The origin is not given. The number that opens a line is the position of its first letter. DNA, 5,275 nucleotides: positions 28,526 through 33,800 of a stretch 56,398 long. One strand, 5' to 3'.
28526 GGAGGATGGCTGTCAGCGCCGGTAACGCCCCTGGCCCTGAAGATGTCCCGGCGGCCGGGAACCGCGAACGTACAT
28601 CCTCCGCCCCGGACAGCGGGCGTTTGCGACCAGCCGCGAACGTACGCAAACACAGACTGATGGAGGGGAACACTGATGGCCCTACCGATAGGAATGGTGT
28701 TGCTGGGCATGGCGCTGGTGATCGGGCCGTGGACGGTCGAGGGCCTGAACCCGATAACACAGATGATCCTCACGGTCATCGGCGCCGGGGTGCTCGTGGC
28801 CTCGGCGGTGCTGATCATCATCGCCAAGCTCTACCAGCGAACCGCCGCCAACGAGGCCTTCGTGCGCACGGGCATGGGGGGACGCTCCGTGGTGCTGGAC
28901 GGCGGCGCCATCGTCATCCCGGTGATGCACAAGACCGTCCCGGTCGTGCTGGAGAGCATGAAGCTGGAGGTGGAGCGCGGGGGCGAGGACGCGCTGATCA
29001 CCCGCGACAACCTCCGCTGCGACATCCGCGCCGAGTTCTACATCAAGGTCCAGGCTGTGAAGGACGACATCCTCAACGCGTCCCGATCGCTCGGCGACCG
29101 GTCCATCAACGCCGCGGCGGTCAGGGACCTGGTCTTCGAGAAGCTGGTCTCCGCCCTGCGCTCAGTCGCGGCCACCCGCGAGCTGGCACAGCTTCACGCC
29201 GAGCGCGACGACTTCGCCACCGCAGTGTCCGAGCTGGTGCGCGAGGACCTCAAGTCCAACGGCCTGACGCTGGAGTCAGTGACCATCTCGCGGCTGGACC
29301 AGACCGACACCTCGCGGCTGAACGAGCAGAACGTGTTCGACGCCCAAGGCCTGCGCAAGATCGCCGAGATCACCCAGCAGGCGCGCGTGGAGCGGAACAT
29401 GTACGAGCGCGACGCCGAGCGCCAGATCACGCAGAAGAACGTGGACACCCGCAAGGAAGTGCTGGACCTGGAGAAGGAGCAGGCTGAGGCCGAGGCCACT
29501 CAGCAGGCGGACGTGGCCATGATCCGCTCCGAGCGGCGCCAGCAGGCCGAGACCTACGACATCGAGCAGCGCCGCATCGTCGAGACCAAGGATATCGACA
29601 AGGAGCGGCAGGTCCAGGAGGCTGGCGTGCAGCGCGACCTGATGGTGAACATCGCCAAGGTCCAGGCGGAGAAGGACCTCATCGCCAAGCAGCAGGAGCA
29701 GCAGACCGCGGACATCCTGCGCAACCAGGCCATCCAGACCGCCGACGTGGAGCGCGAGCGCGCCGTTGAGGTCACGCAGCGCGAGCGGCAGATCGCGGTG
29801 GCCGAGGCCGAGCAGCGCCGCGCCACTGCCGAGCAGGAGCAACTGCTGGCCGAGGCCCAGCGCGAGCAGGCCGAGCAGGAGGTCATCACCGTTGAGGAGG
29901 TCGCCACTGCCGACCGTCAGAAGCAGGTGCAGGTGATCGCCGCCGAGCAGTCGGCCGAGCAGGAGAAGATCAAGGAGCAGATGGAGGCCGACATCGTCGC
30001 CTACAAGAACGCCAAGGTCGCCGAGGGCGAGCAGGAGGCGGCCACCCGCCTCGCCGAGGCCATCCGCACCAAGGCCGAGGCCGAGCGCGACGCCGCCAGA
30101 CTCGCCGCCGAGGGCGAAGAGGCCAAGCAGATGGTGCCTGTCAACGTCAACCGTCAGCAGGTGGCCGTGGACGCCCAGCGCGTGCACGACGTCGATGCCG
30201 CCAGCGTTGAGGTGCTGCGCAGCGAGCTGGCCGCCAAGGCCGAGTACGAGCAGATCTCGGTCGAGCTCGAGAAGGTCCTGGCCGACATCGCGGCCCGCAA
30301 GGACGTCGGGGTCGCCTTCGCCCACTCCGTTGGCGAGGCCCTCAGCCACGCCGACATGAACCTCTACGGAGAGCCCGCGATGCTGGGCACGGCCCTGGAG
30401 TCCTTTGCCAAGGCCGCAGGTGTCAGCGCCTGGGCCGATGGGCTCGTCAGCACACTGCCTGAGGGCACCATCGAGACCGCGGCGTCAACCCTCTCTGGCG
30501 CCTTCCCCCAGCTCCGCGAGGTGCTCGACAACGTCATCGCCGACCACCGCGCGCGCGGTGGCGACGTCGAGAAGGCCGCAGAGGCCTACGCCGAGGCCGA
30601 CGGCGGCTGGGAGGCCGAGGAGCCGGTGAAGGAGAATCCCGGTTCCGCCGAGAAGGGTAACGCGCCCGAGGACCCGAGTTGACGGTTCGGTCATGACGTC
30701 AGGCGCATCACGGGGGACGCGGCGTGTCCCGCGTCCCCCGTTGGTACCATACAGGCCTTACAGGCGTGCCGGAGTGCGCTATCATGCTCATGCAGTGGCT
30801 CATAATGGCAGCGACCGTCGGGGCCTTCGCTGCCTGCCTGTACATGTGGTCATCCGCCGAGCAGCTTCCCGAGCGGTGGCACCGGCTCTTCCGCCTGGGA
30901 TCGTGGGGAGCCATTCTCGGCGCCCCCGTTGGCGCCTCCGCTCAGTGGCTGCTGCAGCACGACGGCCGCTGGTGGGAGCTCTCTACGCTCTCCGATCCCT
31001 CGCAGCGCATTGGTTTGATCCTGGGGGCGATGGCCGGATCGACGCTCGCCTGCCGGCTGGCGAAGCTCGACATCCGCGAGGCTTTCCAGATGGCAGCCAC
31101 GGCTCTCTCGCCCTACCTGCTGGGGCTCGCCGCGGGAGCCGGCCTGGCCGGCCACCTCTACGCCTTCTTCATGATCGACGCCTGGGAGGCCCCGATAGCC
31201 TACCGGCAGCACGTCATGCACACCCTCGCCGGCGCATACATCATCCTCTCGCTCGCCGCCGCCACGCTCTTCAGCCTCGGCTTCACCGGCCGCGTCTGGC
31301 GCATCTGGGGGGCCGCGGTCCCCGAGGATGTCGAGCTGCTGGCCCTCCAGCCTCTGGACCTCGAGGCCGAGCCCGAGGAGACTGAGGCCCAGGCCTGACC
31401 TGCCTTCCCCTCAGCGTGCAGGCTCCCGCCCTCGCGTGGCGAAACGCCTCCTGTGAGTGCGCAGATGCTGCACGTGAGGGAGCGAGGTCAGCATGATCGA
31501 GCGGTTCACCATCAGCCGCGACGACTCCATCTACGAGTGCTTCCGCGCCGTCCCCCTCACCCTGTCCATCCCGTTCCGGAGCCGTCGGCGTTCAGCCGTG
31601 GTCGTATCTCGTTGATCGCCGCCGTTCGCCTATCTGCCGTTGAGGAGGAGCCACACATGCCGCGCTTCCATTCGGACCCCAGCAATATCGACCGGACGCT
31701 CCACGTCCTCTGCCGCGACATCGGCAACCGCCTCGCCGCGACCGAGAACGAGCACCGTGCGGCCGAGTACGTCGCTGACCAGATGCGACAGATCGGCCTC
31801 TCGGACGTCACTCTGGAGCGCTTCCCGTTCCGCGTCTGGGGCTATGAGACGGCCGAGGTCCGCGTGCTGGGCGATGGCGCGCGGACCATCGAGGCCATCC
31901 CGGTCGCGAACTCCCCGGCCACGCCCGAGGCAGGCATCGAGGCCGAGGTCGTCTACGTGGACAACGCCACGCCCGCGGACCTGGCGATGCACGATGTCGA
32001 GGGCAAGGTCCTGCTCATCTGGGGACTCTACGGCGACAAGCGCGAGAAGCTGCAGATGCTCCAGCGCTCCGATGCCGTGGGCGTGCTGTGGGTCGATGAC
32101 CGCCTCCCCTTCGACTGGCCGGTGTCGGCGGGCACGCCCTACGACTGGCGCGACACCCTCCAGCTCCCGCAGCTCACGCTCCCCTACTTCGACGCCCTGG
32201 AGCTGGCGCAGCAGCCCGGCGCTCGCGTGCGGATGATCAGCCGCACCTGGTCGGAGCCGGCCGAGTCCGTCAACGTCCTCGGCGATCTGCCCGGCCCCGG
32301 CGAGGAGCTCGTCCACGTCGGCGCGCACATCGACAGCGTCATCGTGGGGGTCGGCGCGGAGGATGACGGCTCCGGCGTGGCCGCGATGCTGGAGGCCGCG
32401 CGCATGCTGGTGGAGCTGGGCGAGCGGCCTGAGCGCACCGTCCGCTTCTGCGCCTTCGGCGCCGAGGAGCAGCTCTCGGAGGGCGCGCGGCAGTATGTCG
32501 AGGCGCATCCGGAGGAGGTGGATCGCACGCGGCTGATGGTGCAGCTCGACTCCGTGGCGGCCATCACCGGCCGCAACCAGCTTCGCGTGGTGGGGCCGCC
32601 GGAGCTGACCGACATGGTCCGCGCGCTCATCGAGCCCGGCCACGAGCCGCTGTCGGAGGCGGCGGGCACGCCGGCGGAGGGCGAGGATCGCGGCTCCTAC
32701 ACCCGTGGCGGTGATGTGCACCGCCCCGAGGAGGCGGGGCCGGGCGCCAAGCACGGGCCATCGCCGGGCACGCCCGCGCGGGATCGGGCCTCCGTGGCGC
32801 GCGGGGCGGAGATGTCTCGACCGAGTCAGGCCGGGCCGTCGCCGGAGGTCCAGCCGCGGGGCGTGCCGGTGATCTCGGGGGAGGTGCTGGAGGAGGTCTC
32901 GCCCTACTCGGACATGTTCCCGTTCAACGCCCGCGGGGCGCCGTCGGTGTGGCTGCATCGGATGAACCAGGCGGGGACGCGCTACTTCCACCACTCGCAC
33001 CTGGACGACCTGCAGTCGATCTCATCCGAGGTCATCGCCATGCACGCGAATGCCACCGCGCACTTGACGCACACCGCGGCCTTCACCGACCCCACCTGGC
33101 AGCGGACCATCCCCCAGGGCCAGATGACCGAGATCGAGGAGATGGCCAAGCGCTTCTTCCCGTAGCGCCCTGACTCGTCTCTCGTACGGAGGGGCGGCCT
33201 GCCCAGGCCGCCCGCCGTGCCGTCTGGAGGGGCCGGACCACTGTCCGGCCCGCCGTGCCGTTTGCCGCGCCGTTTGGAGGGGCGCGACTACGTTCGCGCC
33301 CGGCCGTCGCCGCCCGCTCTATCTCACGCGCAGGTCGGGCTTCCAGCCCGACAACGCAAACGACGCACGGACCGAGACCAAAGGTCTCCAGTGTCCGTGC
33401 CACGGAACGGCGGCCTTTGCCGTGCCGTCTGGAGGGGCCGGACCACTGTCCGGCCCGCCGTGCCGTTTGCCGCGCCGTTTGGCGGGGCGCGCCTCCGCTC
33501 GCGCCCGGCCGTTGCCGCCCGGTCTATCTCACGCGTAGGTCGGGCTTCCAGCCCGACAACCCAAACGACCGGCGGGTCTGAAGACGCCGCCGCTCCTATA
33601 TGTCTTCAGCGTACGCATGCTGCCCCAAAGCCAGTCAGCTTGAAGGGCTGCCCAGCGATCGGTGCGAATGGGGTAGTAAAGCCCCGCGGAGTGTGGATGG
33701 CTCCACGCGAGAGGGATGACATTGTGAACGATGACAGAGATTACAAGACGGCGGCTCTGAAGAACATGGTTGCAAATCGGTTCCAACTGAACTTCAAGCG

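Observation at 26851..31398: PspA-like coiled-coil, NfeD-like, flotillin and a small membrane protein arranged as one membrane-microdomain/envelope-stress module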

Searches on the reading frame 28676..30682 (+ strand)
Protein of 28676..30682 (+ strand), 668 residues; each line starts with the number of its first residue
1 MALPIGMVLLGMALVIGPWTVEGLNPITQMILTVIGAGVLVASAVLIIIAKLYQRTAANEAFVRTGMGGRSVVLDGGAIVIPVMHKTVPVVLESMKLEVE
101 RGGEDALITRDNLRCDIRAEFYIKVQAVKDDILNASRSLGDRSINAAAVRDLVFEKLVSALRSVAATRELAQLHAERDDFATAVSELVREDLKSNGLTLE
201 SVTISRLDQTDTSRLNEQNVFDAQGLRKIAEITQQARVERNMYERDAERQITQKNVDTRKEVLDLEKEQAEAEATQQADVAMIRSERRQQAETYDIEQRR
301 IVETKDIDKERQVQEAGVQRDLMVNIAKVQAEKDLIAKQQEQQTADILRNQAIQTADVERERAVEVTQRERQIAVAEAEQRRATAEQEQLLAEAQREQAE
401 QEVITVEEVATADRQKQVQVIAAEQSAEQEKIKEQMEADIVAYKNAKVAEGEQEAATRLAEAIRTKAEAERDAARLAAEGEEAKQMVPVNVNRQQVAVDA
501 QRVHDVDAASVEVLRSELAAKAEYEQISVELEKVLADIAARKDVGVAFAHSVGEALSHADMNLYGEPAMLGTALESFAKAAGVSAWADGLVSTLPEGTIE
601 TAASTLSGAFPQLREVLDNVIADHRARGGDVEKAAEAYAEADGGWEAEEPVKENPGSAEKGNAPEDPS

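Call 3: search_protein_families(library=pfam, proteins=[window:28676-30682:+], max_evalue=1)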
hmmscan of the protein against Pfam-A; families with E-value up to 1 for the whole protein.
window:28676-30682:+ (668 aa): 2 families
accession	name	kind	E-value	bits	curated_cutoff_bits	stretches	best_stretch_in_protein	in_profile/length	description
PF01145.31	Band_7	-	2.6e-18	67.1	23.6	1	58-241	5-172/176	SPFH domain / Band 7 family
PF13064.11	DUF3927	-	0.26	11.7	25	1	24-48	18-42/53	Protein of unknown function (DUF3927)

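Call 4: search_protein_families(library=ncbifam, proteins=[window:28676-30682:+], max_evalue=1)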
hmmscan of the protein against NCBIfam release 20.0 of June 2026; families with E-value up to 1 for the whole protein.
window:28676-30682:+ (668 aa): 1 family
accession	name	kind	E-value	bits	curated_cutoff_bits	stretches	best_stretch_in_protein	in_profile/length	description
NF058507.1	FlotScfldFlot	equivalog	1.2e-08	34.5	700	1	71-417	52-391/477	flotillin lipid rafts scaffold protein FloT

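Call 21: search_solved_structures(query=window:28676-30682:+, max_evalue=0.01)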
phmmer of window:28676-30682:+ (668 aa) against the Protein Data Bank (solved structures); distinct sequences matched with E-value up to 0.01: 3.
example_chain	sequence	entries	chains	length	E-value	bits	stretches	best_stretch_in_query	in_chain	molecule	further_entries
1win_A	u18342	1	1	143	0.002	20.3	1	116-207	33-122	Flotillin 2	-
9l3g_a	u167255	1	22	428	0.0037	19.4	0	109-206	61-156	Flotillin-2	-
9bq2_A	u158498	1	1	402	0.006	18.7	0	145-211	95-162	Flotillin-2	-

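Call 68: search_protein_families(library=padloc, proteins=[window:28676-30682:+], max_evalue=0.01)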
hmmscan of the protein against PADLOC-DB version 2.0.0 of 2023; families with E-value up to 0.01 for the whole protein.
window:28676-30682:+ (668 aa): 0 families

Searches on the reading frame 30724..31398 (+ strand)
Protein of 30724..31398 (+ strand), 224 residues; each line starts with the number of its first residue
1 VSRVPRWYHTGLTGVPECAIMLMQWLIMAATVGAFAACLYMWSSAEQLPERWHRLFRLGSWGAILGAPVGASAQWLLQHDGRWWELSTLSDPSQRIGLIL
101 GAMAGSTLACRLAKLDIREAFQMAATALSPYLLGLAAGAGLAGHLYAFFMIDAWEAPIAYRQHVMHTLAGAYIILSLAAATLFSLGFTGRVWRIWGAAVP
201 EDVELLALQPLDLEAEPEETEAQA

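Call 3: search_protein_families(library=pfam, proteins=[window:30724-31398:+], max_evalue=1)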
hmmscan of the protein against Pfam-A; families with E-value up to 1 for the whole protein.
window:30724-31398:+ (224 aa): 1 family
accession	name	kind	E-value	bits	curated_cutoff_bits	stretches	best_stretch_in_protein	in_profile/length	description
PF02690.20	Na_Pi_cotrans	-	0.43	11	29.1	1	93-124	68-99/137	Na+/Pi-cotransporter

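Call 4: search_protein_families(library=ncbifam, proteins=[window:30724-31398:+], max_evalue=1)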
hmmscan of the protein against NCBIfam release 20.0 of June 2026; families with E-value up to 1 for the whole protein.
window:30724-31398:+ (224 aa): 1 family
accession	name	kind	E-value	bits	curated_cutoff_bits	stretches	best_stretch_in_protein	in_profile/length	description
NF000363.1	self_KamB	exception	0.033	13.7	350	1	33-74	75-119/216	16S rRNA (adenine(1408)-N(1))-methyltransferase KamB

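Call 68: search_protein_families(library=padloc, proteins=[window:30784-31398:+], max_evalue=0.01)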
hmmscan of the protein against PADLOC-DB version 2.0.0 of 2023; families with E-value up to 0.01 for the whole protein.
window:30784-31398:+ (204 aa): 0 families

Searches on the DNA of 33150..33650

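Call 83: search_rna_families(source=window, start=33150, end=33650, threshold=evalue, max_evalue=1)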
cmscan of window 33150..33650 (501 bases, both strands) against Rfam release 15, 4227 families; matches with E-value up to 1: 1.
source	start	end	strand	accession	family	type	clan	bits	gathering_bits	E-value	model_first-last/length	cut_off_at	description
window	33180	33220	-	RF00970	mir-648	Gene; miRNA;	-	18.1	84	0.59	21-61/84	no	mir-648 microRNA precursor family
